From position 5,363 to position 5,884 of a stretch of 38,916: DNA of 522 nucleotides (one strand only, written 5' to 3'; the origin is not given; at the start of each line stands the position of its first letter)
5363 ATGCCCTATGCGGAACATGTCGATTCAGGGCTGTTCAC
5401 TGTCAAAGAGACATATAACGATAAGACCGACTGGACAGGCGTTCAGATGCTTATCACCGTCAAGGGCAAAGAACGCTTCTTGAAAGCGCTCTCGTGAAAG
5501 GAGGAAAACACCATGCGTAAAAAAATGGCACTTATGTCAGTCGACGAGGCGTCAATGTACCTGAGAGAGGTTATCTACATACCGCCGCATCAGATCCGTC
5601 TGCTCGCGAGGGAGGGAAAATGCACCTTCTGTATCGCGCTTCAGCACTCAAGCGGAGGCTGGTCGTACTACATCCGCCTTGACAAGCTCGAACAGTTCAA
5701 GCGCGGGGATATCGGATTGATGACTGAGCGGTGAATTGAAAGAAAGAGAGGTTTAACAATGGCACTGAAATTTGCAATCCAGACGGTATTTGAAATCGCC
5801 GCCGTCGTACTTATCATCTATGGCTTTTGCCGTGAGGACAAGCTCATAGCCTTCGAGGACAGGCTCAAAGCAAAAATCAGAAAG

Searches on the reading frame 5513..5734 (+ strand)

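Call 3: search_protein_families(library=pfam, proteins=[window:5513-5734:+], max_evalue=1)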
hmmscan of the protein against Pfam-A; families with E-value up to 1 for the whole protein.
window:5513-5734:+ (73 aa): 2 families
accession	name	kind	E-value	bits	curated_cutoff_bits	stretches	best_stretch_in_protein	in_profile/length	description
PF20521.3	DUF6736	-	0.2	12.2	27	1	29-63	91-125/129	Family of unknown function (DUF6736)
PF04248.19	NTP_transf_9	-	0.24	11.7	22.1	1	17-41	24-50/93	Domain of unknown function (DUF427)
